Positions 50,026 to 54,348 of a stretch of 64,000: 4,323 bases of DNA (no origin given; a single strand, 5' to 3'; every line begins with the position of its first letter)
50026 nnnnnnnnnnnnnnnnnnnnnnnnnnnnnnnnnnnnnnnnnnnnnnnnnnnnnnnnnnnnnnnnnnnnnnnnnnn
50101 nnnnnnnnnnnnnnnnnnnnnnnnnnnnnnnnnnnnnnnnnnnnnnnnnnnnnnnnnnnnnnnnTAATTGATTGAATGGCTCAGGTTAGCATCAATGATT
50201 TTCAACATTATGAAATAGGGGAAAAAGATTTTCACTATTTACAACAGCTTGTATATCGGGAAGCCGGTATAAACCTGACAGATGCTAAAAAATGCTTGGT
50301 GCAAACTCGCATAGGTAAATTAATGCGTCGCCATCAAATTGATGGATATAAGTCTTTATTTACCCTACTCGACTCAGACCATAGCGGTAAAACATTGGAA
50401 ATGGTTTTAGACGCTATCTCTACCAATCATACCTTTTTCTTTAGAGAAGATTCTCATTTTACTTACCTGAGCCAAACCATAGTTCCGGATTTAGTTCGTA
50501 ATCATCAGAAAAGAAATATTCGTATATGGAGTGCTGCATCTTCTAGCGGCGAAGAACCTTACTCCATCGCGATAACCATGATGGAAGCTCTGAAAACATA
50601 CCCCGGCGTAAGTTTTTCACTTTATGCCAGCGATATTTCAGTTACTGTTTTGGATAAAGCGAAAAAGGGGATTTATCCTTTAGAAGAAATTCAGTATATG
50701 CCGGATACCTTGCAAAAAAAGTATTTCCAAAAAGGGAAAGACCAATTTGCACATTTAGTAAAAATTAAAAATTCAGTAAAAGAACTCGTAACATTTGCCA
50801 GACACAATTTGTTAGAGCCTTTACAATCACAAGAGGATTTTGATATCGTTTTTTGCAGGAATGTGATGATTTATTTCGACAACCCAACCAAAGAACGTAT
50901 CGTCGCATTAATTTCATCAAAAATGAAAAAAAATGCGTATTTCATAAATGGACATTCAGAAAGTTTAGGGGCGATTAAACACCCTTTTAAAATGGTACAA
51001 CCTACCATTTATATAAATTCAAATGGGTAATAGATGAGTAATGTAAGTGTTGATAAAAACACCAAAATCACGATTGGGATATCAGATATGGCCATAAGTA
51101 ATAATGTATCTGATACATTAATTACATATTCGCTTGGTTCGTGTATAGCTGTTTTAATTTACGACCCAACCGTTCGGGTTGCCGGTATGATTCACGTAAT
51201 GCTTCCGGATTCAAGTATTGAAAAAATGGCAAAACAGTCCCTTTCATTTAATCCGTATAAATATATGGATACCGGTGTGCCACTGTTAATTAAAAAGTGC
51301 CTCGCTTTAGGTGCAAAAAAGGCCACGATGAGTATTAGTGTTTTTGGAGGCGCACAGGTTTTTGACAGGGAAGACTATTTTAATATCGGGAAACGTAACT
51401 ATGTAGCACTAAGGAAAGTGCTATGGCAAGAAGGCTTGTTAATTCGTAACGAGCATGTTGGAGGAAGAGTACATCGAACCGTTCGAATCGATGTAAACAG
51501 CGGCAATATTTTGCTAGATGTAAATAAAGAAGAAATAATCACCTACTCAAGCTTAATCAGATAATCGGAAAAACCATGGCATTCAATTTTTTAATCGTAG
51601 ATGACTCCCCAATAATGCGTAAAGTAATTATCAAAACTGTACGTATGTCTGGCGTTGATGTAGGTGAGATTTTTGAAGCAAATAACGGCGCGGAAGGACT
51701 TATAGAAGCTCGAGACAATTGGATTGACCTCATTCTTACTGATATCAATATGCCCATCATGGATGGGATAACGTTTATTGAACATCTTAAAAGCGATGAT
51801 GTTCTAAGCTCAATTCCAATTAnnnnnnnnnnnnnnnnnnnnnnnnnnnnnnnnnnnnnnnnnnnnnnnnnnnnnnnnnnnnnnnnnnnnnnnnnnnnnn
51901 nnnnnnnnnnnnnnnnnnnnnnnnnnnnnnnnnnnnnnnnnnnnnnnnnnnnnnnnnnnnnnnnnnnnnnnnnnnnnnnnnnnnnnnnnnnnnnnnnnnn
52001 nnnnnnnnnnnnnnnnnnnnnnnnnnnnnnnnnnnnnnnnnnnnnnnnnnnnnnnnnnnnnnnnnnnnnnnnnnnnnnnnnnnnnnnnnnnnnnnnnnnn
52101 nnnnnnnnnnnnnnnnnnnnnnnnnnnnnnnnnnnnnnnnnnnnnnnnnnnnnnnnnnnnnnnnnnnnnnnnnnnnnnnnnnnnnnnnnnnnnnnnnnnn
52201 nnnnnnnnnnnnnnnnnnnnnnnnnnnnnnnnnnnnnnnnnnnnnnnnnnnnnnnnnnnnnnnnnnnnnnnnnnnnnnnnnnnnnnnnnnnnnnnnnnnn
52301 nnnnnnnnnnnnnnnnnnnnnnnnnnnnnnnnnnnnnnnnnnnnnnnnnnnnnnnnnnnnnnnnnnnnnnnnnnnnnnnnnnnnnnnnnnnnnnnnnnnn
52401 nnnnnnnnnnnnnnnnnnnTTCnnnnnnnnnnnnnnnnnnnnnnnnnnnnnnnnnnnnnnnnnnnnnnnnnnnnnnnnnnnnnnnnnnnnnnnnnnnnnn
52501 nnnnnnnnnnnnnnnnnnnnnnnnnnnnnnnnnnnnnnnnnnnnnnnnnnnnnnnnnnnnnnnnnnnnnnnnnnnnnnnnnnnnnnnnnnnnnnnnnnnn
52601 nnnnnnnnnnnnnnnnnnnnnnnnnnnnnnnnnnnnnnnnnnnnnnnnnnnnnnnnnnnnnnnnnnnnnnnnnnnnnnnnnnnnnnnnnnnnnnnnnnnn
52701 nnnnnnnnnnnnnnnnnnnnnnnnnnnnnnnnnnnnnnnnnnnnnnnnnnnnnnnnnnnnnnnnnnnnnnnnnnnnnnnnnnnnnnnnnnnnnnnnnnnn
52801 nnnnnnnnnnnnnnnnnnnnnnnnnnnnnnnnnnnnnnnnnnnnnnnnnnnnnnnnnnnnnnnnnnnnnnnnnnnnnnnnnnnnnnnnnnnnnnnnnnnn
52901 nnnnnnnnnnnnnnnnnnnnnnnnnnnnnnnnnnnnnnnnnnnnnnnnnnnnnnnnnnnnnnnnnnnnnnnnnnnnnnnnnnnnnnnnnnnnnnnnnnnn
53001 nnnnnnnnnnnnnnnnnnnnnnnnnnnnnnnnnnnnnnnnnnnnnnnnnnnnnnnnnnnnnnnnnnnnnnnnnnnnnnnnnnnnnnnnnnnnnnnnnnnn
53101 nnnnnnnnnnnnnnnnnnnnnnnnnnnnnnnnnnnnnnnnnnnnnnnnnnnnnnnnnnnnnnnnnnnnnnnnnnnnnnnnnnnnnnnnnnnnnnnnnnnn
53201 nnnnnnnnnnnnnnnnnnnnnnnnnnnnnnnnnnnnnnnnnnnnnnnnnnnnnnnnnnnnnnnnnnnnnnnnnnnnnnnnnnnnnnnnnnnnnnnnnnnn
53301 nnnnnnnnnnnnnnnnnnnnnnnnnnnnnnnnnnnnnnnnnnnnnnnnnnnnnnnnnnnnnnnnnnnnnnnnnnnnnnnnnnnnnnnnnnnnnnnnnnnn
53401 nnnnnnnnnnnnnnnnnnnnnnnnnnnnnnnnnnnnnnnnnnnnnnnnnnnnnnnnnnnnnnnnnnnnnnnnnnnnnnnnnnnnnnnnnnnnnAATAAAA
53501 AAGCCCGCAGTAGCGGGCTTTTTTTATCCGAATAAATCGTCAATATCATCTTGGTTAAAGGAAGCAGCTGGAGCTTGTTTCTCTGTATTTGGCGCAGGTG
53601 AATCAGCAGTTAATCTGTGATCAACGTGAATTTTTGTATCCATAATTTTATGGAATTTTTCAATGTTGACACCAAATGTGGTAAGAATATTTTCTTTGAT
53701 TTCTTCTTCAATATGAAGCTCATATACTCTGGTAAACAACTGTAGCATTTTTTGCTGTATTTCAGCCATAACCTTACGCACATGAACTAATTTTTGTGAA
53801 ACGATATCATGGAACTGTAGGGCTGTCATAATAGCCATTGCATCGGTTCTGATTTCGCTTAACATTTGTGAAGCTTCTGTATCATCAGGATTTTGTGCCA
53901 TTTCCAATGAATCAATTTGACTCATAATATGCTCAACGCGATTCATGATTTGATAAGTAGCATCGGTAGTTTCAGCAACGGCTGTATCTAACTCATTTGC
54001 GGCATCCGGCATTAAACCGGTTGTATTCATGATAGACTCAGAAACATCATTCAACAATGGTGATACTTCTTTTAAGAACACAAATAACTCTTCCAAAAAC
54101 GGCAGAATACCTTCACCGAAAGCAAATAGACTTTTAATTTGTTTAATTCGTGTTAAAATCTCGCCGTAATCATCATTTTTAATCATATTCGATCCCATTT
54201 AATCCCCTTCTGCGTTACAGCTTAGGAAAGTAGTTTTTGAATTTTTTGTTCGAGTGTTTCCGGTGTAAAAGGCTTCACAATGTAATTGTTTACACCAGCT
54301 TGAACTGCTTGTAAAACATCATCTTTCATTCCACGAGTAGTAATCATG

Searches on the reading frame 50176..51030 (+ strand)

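Call 50: search_protein_families(library=pfam, proteins=[window:50176-51030:+], max_evalue=0.01)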
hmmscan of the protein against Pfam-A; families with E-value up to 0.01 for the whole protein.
window:50176-51030:+ (284 aa): 3 families
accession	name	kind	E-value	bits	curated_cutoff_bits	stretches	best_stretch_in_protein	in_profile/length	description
PF01739.24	CheR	-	3.5e-58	196.7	27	1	84-279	1-194/195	CheR methyltransferase, SAM binding domain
PF03705.20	CheR_N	-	1.3e-13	50.9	27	1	17-68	1-52/53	CheR methyltransferase, all-alpha domain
PF13649.12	Methyltransf_25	-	0.0095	17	27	0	204-251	47-94/97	Methyltransferase domain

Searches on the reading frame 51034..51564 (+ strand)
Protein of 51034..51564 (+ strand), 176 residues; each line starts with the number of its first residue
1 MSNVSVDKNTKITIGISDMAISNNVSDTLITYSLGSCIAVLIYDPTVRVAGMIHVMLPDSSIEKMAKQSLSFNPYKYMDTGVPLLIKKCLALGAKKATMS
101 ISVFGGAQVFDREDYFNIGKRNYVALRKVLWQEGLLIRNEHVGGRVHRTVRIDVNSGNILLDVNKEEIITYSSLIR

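Call 50: search_protein_families(library=pfam, proteins=[window:51034-51564:+], max_evalue=0.01)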
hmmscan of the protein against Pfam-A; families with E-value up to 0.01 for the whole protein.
window:51034-51564:+ (176 aa): 2 families
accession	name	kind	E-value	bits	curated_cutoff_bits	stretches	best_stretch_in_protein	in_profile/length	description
PF03975.18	CheD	-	3.3e-27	95.2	25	1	56-161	1-106/108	CheD chemotactic sensory transduction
PF03217.20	SlpA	-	0.007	16.9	23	0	96-125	32-61/63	Surface layer protein A domain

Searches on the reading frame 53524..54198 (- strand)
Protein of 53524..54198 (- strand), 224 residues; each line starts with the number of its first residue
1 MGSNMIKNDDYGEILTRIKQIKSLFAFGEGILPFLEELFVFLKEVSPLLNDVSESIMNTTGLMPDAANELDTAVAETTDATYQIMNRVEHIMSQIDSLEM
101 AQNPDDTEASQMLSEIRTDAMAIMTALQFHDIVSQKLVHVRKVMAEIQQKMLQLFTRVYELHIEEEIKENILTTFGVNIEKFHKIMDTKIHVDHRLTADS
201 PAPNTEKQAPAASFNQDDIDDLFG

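Call 50: search_protein_families(library=pfam, proteins=[window:53524-54198:-], max_evalue=0.01)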
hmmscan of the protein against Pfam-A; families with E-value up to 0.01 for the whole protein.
window:53524-54198:- (224 aa): 3 families
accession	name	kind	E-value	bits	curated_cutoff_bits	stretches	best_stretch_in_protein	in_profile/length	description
PF04344.18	CheZ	-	1.8e-07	31.7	30.7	1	110-223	108-198/203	Chemotaxis phosphatase, CheZ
PF12331.14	Rad26-like_helical_rpts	-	0.0028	17.5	29.9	1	73-172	108-204/215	Rad26-like, helical repeats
PF06103.16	DUF948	-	0.0064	17.1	37.2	0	38-99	17-78/89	Bacterial protein of unknown function (DUF948)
